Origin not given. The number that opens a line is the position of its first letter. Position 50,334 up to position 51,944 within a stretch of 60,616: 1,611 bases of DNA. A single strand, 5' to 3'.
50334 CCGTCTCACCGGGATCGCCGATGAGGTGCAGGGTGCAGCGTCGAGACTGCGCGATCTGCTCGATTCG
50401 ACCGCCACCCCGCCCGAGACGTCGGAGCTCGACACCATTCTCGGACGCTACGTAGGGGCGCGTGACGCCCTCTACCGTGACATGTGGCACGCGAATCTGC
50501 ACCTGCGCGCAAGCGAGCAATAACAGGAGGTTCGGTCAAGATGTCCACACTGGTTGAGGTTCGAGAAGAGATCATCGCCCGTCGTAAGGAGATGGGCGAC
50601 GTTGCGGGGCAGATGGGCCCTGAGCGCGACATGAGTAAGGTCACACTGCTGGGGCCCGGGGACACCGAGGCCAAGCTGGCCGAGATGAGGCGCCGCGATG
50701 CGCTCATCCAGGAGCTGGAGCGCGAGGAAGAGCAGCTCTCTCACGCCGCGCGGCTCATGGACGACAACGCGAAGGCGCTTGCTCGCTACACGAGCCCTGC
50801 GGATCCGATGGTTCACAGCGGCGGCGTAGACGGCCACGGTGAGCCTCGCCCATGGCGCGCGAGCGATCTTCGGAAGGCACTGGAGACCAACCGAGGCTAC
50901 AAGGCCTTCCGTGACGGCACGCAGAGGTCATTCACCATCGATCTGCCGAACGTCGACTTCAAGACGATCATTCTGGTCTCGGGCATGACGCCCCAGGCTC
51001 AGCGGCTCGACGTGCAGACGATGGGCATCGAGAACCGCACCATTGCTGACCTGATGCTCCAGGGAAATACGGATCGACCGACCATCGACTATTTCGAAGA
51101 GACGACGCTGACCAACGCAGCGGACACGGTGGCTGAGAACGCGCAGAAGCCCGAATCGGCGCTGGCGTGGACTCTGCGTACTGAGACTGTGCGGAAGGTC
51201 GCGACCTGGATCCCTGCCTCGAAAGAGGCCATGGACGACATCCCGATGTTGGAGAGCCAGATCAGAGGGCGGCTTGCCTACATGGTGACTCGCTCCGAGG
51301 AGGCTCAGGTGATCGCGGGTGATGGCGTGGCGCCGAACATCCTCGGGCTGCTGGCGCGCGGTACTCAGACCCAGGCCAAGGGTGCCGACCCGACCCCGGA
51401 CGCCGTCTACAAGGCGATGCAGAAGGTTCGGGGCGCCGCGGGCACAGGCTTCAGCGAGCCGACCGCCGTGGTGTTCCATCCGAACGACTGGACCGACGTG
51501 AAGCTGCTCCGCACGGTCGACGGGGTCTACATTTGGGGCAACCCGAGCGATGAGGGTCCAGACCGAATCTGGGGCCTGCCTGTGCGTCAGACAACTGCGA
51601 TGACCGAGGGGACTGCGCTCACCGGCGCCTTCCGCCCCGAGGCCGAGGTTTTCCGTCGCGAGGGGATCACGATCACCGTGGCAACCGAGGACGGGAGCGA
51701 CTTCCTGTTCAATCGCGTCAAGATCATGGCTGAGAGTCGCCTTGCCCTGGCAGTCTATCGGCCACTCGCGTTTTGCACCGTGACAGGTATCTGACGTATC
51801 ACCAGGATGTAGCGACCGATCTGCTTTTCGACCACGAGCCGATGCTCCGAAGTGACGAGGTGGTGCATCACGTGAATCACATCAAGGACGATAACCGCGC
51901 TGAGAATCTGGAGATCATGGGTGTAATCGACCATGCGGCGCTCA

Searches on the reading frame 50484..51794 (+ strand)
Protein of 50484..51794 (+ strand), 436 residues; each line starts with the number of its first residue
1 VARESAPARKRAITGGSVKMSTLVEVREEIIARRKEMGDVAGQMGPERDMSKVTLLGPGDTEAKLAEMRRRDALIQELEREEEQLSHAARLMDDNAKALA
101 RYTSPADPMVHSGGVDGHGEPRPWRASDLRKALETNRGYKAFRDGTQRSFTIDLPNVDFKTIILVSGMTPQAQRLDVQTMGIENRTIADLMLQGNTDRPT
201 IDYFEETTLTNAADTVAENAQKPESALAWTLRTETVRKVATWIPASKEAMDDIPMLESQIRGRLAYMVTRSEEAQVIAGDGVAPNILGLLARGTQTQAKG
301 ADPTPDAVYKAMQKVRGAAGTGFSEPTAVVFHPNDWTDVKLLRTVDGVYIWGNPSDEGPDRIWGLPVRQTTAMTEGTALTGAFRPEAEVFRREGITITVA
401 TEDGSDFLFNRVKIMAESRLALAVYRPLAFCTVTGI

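Call 34: search_dna_similar(query=window:50484-51794:+, collection=phages, mode=protein, max_rows=25, max_evalue=0.00001)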
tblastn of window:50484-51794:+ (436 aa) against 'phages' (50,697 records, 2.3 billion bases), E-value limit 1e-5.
Records with a match: 1001; places in all: 1001; records where one place covers at least 80% of the query: 12.
Best place of each record, by identity: <60% 1001.
By first word of the organism name: Mycobacterium 230; Salinibacter 184; Arthrobacter 159; Microbacterium 94; Gordonia 64; Pseudomonas 44; Escherichia 35; Vibrio 26; Moraxella 23; Xanthomonas 16; and 34 more.
By host as written in the record: Salinibacter ruber M8 184; Mycobacterium smegmatis mc2 155 174; Arthrobacter sp. ATCC 21022 104; Microbacterium foliorum NRRL B-24224 53; Gordonia terrae 3612 41; Microbacterium foliorum NRRL B-24224 SEA 31; Escherichia coli 28; Moraxella catarrhalis 23; and 142 more.
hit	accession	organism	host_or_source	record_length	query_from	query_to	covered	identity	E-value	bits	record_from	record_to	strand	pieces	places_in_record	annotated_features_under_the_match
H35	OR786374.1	Sinorhizobium phage StopSmel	Sinorhizobium meliloti NRRL L-50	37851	7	436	99%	31.6%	2e-53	198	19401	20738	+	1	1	major capsid protein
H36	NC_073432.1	Microbacterium phage Elva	Microbacterium foliorum NRRL B-24224-SEA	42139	43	434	90%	32.2%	2e-35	145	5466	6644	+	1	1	7: major capsid protein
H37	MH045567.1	Microbacterium phage Elva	Microbacterium foliorum NRRL B-24224-SEA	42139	43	434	90%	32.2%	2e-35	145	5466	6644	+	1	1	7: major capsid protein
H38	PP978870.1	Microbacterium phage Icarian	Microbacterium foliorum NRRL B-24224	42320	61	434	86%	33.1%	4e-38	153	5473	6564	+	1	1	7: major capsid protein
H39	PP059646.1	Microbacterium phage SanaSana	Microbacterium foliorum NRRL B-24224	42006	61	434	86%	32.3%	1e-38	154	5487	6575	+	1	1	7: major capsid protein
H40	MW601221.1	Microbacterium phage BabyYoda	Microbacterium foliorum NRRL B-24224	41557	61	434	86%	32.3%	2e-38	154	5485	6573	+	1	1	6: major capsid protein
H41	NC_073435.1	Microbacterium phage Stromboli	Microbacterium foliorum NRRL B-24224 SEA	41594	61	434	86%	32.3%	2e-38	154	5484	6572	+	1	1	6: major capsid protein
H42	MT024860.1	Microbacterium phage Stromboli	Microbacterium foliorum NRRL B-24224 SEA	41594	61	434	86%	32.3%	2e-38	154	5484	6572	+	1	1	6: major capsid protein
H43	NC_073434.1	Microbacterium Phage DirtyBubble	Microbacterium foliorum NRRL B-24224 SEA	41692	61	434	86%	32.3%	2e-38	154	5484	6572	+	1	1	6: major capsid protein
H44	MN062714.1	Microbacterium Phage DirtyBubble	Microbacterium foliorum NRRL B-24224 SEA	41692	61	434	86%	32.3%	2e-38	154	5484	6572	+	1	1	6: major capsid protein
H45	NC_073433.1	Microbacterium phage Stoor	Microbacterium foliorum NRRL B-24224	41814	61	434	86%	32.3%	2e-38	154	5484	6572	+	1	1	6: major capsid protein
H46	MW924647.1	Microbacterium phage Stoor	Microbacterium foliorum NRRL B-24224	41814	61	434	86%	32.3%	2e-38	154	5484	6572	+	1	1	6: major capsid protein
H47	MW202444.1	Bacteriophage sp.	Manatee Spring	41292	153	436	65%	40.0%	2e-56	207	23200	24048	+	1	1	major capsid protein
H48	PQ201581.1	Acinetobacter phage AbIPP1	Acinetobacter baumannii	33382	99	431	76%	33.6%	1e-39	157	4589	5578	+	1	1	major capsid protein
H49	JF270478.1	Psychrobacter phage Psymv2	Psychrobacter sp. MV2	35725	99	431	76%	33.3%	5e-39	155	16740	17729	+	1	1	phage major capsid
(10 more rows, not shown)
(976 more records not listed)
